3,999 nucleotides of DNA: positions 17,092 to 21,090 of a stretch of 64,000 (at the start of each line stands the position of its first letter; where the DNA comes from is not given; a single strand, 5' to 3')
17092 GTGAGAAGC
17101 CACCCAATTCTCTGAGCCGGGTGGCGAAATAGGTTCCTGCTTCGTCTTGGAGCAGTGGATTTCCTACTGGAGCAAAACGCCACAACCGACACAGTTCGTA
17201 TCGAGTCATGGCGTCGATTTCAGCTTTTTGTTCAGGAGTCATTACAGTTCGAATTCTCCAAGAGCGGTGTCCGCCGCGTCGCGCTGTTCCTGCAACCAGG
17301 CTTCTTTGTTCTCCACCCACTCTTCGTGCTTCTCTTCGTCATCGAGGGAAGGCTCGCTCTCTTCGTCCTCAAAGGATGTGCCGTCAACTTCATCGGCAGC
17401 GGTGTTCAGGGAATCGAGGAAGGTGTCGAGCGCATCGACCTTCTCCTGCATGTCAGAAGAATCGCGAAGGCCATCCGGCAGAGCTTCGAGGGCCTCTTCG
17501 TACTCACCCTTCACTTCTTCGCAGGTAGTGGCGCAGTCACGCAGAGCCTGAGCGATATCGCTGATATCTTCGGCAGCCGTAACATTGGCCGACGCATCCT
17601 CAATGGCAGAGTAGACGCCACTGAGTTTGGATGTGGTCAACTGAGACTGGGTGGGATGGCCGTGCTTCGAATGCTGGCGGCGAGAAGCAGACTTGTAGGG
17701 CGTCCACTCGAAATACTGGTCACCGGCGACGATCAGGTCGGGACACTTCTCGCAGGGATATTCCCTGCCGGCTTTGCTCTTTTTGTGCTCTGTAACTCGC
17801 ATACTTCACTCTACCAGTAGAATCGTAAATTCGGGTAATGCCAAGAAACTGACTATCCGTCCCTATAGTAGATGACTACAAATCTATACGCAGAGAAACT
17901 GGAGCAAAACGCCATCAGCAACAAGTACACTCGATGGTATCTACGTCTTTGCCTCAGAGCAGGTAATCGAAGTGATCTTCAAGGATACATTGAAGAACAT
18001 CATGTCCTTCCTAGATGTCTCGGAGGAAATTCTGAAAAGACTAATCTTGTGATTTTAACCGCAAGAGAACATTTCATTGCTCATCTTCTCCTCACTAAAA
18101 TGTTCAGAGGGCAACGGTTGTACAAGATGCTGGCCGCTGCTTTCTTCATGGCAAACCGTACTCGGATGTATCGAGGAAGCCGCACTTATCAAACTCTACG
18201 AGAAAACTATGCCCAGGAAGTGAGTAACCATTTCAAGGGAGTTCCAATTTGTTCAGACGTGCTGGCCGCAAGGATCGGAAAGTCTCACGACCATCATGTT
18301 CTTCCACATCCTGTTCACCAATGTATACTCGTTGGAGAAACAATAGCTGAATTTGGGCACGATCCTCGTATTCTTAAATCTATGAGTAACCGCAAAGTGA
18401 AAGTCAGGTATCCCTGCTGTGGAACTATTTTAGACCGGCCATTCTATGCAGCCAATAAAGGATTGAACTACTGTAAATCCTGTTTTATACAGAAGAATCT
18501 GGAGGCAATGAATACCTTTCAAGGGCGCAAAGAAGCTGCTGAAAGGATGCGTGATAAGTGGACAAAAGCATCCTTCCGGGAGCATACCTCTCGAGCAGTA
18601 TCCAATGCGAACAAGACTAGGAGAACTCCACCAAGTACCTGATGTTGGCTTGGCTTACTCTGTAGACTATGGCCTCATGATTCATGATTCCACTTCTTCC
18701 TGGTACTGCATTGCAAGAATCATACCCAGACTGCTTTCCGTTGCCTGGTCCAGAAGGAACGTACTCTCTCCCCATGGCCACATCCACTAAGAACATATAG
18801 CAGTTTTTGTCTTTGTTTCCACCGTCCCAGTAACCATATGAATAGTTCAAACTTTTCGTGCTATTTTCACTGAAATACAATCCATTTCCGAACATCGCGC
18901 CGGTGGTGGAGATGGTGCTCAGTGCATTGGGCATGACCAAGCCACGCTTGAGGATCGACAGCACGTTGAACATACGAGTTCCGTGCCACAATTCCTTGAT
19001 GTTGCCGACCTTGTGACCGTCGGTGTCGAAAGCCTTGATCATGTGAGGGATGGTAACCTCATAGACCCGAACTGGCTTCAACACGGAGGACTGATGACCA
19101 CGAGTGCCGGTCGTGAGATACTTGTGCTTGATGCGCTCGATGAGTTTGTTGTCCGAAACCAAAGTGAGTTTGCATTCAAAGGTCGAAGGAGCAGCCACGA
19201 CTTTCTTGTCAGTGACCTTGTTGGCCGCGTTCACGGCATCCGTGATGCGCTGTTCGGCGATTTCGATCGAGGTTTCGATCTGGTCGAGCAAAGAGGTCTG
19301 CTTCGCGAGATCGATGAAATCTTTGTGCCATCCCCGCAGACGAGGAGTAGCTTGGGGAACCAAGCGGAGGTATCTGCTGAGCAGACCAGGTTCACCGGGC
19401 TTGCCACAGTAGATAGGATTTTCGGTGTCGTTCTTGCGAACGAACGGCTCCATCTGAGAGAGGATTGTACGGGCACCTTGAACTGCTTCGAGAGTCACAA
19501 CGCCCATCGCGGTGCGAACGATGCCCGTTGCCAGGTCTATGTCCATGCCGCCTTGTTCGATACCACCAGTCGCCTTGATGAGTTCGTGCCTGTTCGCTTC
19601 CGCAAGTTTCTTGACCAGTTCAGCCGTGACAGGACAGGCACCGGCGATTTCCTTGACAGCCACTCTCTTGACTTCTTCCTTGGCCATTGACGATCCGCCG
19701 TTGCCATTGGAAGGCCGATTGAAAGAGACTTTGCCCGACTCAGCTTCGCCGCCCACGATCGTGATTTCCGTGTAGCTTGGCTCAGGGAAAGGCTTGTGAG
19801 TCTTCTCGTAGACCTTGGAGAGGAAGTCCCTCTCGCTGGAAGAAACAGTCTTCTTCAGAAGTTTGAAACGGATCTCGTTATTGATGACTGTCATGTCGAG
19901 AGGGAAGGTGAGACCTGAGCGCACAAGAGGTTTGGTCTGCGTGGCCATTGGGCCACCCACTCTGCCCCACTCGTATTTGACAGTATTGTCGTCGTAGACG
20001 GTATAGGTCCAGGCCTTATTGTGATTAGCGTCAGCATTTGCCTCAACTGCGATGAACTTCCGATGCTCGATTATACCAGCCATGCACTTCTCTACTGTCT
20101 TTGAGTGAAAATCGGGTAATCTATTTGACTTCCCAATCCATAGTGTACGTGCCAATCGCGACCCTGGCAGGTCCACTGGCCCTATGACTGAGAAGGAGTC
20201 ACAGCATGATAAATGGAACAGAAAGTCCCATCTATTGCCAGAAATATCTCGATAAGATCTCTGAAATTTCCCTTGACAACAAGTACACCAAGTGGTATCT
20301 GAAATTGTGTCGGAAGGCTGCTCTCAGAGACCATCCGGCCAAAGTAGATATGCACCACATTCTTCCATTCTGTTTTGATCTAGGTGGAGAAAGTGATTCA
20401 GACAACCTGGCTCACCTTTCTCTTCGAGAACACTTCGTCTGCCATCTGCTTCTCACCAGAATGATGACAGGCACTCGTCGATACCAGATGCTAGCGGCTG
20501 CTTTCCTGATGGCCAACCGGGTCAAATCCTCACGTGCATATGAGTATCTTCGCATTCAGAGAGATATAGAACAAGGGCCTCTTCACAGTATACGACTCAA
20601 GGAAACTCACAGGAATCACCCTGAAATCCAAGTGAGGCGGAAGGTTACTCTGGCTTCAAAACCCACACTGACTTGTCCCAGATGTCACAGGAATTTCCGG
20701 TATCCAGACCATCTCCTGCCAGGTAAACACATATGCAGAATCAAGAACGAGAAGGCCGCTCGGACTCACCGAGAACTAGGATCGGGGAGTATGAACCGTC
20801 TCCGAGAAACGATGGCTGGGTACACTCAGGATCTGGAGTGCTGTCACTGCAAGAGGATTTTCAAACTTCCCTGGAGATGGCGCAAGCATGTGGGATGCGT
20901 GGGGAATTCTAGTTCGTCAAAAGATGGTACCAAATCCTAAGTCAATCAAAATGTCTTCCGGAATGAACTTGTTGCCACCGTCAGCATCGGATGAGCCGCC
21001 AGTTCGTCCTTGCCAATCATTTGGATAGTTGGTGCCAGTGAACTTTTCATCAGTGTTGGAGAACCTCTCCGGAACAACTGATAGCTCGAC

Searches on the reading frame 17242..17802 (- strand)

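Call 21: search_protein_families(library=pfam, proteins=[window:17242-17802:-], max_evalue=0.01)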
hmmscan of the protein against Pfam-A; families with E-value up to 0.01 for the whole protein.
window:17242-17802:- (186 aa): 0 families

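Call 22: search_protein_families(library=phrogs, proteins=[window:17242-17802:-], max_evalue=0.001)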
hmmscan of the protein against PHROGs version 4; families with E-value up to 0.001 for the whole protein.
window:17242-17802:- (186 aa): 1 family
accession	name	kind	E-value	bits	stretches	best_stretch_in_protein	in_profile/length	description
phrog_4068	-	unknown function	0.0003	22.5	1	79-142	8-81/89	-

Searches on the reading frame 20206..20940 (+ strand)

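Call 21: search_protein_families(library=pfam, proteins=[window:20206-20940:+], max_evalue=0.01)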
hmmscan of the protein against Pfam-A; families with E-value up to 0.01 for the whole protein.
window:20206-20940:+ (244 aa): 1 family
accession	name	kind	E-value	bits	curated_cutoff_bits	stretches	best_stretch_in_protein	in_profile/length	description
PF13913.12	zf-C2HC_2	-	0.0057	16.8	27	0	211-229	4-21/25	zinc-finger of a C2HC-type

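Call 22: search_protein_families(library=phrogs, proteins=[window:20206-20940:+], max_evalue=0.001)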
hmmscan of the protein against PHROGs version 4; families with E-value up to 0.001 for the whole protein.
window:20206-20940:+ (244 aa): 3 families
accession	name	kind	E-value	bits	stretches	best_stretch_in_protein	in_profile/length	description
phrog_655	-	DNA, RNA and nucleotide metabolism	1.3e-23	85.5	1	15-218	17-216/343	homing endonuclease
phrog_10088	-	DNA, RNA and nucleotide metabolism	1.5e-05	25.4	1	26-102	2-78/331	homing endonuclease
phrog_12434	-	DNA, RNA and nucleotide metabolism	0.00016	22.2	1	23-108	15-96/292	HNH endonuclease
